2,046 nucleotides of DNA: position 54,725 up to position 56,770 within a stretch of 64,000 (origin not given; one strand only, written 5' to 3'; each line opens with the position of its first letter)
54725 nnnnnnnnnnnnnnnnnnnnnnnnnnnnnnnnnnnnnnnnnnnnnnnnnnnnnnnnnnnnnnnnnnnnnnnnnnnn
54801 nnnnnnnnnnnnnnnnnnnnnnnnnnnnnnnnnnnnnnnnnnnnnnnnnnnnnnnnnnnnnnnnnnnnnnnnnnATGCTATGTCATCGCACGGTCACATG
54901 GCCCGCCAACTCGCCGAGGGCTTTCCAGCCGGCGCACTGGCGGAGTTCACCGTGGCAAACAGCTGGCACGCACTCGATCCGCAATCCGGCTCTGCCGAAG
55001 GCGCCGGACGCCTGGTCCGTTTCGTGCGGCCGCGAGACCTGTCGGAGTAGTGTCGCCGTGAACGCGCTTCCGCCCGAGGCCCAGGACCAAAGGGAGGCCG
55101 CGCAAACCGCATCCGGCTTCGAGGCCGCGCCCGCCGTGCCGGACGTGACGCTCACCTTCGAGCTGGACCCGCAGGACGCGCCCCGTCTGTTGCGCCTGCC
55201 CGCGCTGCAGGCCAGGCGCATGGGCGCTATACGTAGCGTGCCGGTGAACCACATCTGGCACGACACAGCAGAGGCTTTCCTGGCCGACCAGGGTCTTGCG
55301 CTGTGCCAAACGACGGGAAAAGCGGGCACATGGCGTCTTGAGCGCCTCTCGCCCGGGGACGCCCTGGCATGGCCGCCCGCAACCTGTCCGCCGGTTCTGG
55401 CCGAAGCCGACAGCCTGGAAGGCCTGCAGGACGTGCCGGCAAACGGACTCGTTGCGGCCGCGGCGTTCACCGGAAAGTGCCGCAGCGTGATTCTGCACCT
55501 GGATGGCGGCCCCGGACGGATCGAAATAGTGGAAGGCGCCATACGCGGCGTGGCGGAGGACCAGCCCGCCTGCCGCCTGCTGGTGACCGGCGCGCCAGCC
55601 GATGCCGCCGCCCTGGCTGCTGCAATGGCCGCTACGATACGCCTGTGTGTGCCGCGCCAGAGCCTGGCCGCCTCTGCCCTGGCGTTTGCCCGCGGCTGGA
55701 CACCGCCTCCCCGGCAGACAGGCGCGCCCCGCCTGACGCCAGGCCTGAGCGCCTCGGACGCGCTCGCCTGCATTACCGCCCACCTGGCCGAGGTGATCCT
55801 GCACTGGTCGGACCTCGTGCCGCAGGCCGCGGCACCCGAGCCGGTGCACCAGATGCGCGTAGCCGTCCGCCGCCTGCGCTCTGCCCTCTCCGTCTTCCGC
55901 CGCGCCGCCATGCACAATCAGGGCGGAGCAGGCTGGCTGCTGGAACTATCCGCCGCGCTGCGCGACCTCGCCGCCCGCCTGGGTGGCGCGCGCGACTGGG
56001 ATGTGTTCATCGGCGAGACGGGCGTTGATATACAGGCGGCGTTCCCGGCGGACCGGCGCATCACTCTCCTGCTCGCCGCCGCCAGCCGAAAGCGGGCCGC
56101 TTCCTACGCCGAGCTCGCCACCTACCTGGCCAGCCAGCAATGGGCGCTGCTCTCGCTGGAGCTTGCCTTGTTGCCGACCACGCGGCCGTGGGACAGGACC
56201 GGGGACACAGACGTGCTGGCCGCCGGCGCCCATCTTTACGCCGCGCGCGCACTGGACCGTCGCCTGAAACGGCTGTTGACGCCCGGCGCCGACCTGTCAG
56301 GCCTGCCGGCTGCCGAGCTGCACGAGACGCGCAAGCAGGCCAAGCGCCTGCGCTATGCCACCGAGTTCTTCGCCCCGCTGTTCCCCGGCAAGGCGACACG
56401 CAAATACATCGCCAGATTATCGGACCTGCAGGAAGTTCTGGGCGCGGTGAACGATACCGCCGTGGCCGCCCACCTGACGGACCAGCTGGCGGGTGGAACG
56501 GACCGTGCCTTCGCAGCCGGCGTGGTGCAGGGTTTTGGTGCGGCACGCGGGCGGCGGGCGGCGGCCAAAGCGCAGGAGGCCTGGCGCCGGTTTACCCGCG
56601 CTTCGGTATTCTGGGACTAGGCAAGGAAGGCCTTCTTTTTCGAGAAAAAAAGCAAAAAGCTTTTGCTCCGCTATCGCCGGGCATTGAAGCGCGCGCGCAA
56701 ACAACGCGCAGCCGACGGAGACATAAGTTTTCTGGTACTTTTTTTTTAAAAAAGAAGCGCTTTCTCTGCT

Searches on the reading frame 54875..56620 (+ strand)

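Call 7: search_protein_families(library=pfam, proteins=[window:54875-56620:+], max_evalue=0.01)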
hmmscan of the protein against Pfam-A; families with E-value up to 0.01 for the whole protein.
window:54875-56620:+ (581 aa): 1 family
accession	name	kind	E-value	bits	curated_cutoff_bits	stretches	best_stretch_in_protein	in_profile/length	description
PF05235.19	CHAD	-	7.8e-47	160.6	25.6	1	299-534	2-226/228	CHAD domain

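Call 8: search_protein_families(library=ncbifam, proteins=[window:54875-56620:+], max_evalue=0.01)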
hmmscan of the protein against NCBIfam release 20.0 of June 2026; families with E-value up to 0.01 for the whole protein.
window:54875-56620:+ (581 aa): 1 family
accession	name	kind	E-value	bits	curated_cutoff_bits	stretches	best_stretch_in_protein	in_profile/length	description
NF009082.0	PRK12417.1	equivalog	0.0079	14.9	353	0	484-527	305-348/406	accessory Sec system protein translocase subunit SecY2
